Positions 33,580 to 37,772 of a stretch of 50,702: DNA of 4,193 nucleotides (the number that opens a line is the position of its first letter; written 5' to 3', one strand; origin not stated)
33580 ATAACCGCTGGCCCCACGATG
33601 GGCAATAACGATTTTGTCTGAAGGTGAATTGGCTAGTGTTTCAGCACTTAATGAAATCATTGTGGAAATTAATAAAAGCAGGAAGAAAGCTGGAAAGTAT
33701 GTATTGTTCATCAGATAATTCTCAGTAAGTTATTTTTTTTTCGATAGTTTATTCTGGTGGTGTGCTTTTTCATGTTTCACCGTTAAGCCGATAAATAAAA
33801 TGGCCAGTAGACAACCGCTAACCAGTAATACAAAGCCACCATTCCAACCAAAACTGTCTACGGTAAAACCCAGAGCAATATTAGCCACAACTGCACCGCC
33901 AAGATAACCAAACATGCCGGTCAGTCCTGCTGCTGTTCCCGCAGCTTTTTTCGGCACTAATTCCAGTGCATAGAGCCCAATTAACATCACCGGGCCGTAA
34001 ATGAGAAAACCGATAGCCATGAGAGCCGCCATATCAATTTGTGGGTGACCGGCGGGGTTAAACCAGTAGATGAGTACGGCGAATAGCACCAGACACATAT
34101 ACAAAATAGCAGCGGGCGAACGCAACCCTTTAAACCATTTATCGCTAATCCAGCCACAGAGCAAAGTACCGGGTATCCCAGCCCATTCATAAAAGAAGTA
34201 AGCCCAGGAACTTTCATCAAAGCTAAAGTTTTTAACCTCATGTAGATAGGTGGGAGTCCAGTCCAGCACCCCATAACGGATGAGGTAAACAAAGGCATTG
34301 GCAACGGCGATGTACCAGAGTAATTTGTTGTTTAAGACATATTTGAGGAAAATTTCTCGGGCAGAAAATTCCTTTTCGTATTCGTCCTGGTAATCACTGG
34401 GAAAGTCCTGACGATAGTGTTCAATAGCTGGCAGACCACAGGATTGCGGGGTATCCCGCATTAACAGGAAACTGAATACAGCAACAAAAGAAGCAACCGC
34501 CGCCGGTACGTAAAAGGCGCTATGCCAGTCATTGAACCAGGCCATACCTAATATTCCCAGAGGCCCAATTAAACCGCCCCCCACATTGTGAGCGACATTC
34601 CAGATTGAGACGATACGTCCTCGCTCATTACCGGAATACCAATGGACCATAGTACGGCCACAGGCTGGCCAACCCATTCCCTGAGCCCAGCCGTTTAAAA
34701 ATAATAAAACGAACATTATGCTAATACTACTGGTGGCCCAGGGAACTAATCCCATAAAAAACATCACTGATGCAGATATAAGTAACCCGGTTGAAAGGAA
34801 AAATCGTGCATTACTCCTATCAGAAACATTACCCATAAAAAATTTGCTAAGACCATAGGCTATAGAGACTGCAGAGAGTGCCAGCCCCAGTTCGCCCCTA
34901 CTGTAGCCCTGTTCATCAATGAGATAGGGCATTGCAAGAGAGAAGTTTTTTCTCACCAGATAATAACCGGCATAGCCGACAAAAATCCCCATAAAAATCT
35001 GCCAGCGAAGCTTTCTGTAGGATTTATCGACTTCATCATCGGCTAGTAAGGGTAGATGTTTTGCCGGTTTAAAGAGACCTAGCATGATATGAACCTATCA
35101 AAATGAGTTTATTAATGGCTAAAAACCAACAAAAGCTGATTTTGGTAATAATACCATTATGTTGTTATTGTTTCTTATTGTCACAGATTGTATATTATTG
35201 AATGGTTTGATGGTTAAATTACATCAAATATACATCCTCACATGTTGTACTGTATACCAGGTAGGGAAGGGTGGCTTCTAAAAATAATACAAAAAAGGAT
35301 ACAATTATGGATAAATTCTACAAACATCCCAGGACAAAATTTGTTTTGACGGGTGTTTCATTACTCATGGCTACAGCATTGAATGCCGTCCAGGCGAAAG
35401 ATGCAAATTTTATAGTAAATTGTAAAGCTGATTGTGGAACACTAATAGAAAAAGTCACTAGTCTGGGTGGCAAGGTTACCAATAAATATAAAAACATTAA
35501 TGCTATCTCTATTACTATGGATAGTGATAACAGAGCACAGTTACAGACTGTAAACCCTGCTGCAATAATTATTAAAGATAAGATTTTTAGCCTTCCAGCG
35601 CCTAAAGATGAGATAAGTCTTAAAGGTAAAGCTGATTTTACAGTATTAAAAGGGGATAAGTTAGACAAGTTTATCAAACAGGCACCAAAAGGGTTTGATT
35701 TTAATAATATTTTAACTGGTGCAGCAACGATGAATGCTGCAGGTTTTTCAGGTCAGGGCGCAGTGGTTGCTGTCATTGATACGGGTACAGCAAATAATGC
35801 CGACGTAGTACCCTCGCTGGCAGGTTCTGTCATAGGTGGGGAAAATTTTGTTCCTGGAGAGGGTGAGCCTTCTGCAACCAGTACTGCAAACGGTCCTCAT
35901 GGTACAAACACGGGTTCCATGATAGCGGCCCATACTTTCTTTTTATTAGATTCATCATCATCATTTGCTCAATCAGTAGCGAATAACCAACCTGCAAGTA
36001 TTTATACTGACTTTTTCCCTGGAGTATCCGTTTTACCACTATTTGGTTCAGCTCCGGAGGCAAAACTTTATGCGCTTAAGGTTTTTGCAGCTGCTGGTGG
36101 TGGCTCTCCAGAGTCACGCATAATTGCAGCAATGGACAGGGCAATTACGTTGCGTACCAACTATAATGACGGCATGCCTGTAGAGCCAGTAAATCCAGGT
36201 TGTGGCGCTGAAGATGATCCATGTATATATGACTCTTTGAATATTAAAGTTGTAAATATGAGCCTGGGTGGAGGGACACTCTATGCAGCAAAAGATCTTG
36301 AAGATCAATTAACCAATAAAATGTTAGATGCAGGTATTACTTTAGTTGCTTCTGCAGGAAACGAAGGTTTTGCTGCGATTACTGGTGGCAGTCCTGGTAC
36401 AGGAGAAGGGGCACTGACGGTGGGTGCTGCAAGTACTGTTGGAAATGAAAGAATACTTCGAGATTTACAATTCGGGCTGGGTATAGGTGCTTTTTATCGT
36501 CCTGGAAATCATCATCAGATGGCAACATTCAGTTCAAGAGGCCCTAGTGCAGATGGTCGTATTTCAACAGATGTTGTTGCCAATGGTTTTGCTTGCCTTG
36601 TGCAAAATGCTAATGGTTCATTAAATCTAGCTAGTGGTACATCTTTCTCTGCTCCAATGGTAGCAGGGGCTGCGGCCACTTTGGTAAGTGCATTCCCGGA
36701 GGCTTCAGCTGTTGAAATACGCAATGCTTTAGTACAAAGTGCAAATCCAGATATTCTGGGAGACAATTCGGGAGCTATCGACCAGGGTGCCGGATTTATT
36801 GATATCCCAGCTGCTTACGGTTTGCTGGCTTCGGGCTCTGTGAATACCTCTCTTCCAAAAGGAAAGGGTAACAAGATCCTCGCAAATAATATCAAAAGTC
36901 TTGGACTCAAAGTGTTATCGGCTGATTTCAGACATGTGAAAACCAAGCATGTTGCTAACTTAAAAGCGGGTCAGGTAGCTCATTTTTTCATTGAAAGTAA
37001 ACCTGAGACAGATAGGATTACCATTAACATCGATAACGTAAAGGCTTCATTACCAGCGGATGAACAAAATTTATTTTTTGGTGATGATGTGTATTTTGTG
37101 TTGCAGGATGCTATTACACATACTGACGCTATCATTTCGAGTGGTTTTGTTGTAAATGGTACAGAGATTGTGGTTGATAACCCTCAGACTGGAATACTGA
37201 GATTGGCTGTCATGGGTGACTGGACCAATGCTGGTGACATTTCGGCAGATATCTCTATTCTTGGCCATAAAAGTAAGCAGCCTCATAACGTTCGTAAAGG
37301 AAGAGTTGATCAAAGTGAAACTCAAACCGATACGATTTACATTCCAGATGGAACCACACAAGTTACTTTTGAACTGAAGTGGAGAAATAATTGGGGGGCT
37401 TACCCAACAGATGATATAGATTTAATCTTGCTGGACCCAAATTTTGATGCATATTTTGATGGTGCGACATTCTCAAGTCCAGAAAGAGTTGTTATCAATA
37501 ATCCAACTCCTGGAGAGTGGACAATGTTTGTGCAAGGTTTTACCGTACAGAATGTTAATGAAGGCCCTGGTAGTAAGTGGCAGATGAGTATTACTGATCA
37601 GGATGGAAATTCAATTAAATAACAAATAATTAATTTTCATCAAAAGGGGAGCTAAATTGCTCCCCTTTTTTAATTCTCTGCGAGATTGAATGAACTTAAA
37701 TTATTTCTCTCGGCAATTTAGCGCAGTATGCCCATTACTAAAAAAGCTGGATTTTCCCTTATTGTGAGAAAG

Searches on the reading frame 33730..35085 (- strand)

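Call 74: search_protein_families(library=pfam, proteins=[window:33730-35085:-], max_evalue=0.0001)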
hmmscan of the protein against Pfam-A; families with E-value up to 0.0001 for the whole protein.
window:33730-35085:- (451 aa): 1 family
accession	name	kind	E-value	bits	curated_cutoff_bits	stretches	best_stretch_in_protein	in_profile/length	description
PF07690.21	MFS_1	-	2.5e-59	201.4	33.4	1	34-400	1-346/347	Major Facilitator Superfamily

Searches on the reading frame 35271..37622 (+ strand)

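Call 75: search_protein_families(library=pfam, proteins=[window:35271-37622:+], max_evalue=0.0001)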
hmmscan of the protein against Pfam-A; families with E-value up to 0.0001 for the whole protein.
window:35271-37622:+ (783 aa): 1 family
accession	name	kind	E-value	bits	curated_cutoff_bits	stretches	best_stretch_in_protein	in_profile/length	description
PF00082.27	Peptidase_S8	-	2.1e-37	129.4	21.8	1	161-493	1-275/288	Subtilase family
